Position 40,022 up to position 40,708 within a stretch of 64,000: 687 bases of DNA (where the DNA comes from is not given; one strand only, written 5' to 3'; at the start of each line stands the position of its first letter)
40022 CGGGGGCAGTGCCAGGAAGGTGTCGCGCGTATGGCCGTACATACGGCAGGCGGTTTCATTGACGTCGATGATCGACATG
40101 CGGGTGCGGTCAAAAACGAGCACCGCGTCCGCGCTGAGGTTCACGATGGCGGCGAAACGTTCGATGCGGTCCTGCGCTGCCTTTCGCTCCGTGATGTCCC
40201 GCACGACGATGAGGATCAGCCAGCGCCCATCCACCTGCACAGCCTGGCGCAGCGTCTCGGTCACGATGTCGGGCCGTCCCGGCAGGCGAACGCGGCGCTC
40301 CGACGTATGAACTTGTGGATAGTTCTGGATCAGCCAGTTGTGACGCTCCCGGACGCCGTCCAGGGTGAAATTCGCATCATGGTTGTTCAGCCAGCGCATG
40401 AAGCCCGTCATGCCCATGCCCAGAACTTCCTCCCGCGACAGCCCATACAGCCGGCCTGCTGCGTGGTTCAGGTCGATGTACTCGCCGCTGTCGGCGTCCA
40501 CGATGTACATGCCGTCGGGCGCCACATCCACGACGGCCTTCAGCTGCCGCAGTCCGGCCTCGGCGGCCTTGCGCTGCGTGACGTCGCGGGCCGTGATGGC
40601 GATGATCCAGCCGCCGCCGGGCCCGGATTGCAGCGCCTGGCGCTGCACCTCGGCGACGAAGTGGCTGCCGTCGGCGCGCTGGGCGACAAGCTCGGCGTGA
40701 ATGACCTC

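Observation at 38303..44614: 2103-aa soluble histidine kinase built from 15 consecutive PAS domains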

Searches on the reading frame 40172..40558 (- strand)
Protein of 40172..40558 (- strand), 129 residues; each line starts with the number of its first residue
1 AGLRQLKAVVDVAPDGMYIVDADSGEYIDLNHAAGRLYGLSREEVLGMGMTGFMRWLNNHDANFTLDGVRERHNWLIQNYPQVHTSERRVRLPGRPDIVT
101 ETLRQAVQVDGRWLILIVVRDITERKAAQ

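Call 52: search_solved_structures(query=window:40172-40558:-, max_evalue=1, show_alignments=5)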
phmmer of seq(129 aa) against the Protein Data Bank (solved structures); distinct sequences matched with E-value up to 1: 13.
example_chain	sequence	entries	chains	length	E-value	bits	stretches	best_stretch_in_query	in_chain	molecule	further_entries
4l9e_A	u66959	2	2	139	0.00024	24.2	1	6-50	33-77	Transcriptional regulator, PpsR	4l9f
4hh3_A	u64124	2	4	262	0.00059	23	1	6-50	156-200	Transcriptional regulator, PpsR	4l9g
4hh2_A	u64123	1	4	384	0.00078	22.6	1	6-50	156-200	Transcriptional regulator, PpsR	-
1d06_A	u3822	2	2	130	0.00099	22.2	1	5-60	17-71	nitrogen fixation regulatory protein fixL | FIXL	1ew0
2r78_A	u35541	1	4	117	0.014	18.5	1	7-55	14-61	Sensor protein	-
3lyx_A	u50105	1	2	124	0.14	15.3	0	6-50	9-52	Sensory box/GGDEF domain protein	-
4hi2_A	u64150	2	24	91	0.41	13.8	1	35-90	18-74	Acylphosphatase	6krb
2cmn_A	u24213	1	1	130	0.42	13.8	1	5-55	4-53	SENSOR PROTEIN FIXL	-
1dp6_A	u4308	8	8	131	0.43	13.7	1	5-55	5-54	FIXL PROTEIN | SENSOR PROTEIN FIXL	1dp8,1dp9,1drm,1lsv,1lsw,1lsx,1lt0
4hi1_A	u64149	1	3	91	0.43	13.7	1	36-90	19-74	Acylphosphatase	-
1y28_A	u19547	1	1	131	0.47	13.6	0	5-54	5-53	Sensor protein fixL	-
10jx_A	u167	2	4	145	0.81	12.8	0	9-54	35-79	Multi-sensor signal transduction histidine kinase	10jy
3ht5_A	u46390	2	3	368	0.96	12.6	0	79-114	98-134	branched-chain-amino-acid aminotransferase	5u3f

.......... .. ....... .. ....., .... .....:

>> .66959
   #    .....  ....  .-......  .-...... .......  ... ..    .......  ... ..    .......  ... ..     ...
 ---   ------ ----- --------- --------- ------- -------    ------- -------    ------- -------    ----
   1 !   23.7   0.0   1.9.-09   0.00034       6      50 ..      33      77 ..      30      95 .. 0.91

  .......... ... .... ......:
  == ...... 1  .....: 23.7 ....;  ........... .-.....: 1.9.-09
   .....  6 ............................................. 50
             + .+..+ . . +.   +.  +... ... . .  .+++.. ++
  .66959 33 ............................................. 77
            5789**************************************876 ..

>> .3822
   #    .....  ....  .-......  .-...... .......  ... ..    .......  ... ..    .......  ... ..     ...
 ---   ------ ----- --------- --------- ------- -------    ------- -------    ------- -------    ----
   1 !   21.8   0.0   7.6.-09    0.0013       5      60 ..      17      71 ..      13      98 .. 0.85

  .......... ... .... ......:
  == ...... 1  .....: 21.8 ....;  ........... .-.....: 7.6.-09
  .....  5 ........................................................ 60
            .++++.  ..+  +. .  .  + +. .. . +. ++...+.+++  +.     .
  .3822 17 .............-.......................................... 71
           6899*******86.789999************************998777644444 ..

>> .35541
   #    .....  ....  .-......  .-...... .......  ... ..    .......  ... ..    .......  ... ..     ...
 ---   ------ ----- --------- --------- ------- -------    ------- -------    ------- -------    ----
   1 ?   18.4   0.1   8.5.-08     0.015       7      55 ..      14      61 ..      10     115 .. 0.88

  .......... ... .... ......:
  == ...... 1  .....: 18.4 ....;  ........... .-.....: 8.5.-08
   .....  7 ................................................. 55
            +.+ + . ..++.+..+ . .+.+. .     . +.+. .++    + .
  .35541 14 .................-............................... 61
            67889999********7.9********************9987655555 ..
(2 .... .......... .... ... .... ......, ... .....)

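Call 56: search_solved_structures(query=A4, max_evalue=1, show_alignments=5)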
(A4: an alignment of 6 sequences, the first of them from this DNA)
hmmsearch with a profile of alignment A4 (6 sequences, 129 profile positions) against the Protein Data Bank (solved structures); distinct sequences matched with E-value up to 1: 9.
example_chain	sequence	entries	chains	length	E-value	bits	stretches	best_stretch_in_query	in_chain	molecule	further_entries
4l9e_A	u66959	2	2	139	0.001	22.1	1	5-52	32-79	Transcriptional regulator, PpsR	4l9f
4hh3_A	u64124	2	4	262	0.003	20.6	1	5-51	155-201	Transcriptional regulator, PpsR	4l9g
4hh2_A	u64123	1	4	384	0.0043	20.1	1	5-51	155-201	Transcriptional regulator, PpsR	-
2r78_A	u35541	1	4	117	0.018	18.1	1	7-53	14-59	Sensor protein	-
2loj_A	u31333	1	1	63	0.29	14.2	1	5-37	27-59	Putative cytoplasmic protein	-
3lyx_A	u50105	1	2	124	0.44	13.6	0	12-46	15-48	Sensory box/GGDEF domain protein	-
4ynx_A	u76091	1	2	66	0.45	13.6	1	4-37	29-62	Uncharacterized protein YdiE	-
1d06_A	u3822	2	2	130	0.47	13.5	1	5-54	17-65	nitrogen fixation regulatory protein fixL | FIXL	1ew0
1hqi_A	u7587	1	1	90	0.58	13.2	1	53-114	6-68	PHENOL HYDROXYLASE P2 PROTEIN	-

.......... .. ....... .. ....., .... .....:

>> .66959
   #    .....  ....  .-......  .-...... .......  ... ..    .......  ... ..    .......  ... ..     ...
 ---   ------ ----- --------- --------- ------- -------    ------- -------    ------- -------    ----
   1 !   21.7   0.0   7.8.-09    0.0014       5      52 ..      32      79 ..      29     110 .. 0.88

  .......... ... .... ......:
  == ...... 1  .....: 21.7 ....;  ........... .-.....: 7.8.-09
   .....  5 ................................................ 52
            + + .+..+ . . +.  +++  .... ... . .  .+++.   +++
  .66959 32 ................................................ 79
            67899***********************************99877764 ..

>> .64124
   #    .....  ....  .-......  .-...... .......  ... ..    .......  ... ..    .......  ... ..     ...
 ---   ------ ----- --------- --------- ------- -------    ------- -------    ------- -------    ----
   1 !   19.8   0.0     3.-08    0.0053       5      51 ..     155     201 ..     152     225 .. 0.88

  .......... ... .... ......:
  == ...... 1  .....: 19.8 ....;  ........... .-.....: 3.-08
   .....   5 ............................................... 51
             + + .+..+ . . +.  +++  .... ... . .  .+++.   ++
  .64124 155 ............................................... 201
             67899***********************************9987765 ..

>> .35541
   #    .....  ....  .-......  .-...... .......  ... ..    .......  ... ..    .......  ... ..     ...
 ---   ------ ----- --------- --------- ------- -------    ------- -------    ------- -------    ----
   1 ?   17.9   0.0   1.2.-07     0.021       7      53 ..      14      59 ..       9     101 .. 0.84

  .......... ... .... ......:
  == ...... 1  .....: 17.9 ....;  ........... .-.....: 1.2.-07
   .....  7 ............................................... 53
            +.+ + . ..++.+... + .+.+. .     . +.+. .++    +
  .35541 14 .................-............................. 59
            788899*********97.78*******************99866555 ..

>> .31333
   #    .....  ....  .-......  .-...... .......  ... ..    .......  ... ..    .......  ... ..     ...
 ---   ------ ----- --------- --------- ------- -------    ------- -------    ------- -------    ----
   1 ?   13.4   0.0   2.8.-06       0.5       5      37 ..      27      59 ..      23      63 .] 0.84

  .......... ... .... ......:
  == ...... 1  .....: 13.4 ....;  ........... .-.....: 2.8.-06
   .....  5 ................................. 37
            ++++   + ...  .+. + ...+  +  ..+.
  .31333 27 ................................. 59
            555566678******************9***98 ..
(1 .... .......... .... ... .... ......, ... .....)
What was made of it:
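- On FixL/DosP-type heme PAS: Alignments to FixL stop before F-alpha (calls 52, 56).
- Sequence alignments to FixL did not extend into F-alpha (calls 52, 56).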
